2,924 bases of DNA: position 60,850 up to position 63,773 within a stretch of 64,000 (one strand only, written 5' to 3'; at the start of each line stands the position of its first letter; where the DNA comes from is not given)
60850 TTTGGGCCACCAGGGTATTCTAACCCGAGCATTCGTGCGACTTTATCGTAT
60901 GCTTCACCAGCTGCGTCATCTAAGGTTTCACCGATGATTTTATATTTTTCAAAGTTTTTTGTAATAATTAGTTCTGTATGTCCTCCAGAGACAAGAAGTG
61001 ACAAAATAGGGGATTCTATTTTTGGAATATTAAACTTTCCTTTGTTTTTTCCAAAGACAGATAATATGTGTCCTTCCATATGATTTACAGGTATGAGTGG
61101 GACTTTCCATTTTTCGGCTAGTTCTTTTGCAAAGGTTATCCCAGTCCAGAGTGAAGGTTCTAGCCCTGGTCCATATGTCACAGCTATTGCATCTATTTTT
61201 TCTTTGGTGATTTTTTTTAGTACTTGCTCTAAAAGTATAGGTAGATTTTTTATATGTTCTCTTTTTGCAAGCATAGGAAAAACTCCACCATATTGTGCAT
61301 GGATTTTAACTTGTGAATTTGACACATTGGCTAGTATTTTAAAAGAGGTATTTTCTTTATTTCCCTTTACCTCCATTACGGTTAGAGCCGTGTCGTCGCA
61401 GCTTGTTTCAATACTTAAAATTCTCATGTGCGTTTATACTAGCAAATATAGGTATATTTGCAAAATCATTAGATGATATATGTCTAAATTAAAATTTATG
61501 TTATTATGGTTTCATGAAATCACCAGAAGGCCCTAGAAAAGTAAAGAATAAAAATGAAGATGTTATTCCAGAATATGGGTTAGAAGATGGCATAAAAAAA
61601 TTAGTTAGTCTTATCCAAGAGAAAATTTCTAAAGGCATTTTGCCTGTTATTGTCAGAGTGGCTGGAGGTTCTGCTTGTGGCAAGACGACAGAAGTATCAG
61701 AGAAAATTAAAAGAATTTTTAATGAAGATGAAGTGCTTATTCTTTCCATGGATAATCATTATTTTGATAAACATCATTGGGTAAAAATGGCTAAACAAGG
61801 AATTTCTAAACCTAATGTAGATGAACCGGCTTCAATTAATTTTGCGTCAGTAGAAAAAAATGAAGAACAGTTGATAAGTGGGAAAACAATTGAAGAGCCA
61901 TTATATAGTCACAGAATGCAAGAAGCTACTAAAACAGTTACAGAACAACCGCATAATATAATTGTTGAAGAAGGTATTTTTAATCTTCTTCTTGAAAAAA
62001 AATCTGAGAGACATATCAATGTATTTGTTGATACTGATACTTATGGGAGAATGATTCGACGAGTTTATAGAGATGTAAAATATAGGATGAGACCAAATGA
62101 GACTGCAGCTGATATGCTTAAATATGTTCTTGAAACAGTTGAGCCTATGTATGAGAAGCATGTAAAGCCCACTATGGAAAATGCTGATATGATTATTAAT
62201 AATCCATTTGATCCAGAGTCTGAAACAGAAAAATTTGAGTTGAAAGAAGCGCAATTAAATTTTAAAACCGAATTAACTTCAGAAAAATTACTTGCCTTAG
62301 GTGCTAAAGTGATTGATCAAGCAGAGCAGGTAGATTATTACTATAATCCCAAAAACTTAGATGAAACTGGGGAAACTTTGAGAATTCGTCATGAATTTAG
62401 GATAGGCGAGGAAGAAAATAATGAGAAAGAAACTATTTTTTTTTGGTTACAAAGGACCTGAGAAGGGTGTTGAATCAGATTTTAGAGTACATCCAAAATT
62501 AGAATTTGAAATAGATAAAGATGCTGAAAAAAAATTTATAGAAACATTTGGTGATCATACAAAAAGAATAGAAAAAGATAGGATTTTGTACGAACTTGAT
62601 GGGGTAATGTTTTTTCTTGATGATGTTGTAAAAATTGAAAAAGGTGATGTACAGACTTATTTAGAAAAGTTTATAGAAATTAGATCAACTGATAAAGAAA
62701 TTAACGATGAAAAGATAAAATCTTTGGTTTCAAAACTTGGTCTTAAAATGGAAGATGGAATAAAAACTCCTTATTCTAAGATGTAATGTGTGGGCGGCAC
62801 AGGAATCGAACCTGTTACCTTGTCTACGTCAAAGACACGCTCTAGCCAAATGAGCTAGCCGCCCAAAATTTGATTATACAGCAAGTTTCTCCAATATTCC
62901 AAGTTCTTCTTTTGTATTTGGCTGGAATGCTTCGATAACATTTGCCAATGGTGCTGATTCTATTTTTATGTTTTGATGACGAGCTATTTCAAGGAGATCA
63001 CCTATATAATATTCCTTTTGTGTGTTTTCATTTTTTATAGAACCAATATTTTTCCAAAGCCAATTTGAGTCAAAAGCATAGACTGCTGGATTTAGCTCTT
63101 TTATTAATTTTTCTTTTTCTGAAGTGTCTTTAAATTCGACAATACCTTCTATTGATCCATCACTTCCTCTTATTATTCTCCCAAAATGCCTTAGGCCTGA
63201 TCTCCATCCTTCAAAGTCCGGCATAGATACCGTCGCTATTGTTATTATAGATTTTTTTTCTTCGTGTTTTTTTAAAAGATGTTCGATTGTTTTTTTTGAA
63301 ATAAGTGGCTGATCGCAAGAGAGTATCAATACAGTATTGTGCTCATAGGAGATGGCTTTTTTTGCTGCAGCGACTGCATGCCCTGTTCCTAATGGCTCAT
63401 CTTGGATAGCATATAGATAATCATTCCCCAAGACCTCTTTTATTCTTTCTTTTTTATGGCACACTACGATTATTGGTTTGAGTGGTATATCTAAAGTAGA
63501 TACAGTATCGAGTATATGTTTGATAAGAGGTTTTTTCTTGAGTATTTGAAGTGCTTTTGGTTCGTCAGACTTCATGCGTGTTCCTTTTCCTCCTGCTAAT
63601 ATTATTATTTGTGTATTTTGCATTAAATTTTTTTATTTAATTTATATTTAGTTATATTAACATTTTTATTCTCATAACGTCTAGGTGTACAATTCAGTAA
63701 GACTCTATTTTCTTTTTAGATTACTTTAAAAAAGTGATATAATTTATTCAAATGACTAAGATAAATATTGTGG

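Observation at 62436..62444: T9 homopolymer frameshift splits a P-loop kinase-CYTH fusion gene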

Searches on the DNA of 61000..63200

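Call 43: search_rna_families(source=window, start=61000, end=63200, threshold=evalue, max_evalue=1)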
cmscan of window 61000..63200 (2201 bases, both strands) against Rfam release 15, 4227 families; matches with E-value up to 1: 2.
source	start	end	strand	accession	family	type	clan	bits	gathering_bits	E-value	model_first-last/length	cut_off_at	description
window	62791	62864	-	RF00005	tRNA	Gene; tRNA;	CL00001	60.9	29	3.4e-12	1-71/71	no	tRNA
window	62790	62864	+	RF04354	Plastid-ycf2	Cis-reg;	-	19.5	65.7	0.91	1-75/75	no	Plastid-ycf2 5UTR RNA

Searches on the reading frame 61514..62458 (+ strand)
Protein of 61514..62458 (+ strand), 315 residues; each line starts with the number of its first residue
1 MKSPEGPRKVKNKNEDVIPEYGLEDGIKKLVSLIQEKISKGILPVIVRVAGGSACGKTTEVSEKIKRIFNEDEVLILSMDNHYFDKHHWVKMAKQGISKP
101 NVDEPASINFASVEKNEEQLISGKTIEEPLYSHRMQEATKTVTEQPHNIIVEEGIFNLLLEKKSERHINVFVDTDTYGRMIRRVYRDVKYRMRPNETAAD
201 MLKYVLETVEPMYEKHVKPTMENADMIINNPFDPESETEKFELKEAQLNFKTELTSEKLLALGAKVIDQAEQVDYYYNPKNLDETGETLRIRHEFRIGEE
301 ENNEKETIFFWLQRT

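Call 4: search_protein_families(library=pfam, proteins=[window:61514-62458:+], max_evalue=0.1)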
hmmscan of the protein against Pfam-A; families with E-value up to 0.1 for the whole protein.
window:61514-62458:+ (315 aa): 4 families
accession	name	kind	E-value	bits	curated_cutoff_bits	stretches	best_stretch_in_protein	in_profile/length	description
PF00485.24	PRK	-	9.7e-25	88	22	1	46-229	1-188/196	Phosphoribulokinase / Uridine kinase family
PF01928.26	CYTH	-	3.4e-05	24.2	23.2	1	240-300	7-58/179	CYTH domain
PF00931.28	NB-ARC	-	0.012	15.3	23.5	1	29-174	3-109/248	NB-ARC domain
PF11491.13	DUF3213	-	0.033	14.8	27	1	189-262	3-71/85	Protein of unknown function (DUF3213)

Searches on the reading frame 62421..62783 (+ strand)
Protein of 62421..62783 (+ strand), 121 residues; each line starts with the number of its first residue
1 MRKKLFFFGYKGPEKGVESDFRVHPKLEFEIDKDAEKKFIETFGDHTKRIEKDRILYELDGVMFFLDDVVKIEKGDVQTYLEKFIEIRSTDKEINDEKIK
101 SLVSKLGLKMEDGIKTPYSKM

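Call 4: search_protein_families(library=pfam, proteins=[window:62421-62783:+], max_evalue=0.1)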
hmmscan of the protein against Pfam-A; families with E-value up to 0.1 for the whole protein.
window:62421-62783:+ (121 aa): 0 families

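Call 21: list_cluster_members(proteins=[P0001, window:62421-62783:+, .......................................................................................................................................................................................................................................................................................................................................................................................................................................])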
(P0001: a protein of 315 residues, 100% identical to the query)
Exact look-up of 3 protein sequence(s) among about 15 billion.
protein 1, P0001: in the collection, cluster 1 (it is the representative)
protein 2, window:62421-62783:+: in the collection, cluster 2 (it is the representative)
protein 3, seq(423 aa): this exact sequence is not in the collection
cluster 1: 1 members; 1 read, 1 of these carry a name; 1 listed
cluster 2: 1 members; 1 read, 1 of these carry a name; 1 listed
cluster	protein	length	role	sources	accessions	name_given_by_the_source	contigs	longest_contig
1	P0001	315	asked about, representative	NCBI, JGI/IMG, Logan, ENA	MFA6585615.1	MAG: hypothetical protein WCS86_00425 [Candidatus Paceibacterota bacterium]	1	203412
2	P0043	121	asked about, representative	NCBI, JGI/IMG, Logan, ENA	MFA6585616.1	MAG: hypothetical protein WCS86_00430 [Candidatus Paceibacterota bacterium]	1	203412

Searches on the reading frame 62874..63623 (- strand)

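Call 17: search_protein_families(library=pfam, proteins=[window:62874-63623:-], max_evalue=0.001)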
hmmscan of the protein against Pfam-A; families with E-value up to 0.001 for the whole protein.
window:62874-63623:- (249 aa): 5 families
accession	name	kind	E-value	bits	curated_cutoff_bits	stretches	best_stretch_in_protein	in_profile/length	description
PF12804.13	NTP_transf_3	-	3.2e-22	79.8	27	1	7-130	2-121/160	MobA-like NTP transferase domain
PF00483.29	NTP_transferase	-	5.3e-19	69.2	21.2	1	7-214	3-209/245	Nucleotidyl transferase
PF01128.25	IspD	-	1.3e-11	45.1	27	1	6-132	3-130/221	2-C-methyl-D-erythritol 4-phosphate cytidylyltransferase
PF01983.22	CofC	-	1.4e-05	24.9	22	1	24-127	20-120/217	Guanylyl transferase CofC like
PF02348.25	CTP_transf_3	-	4.6e-05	23.8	22.6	1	6-125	2-119/217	Cytidylyltransferase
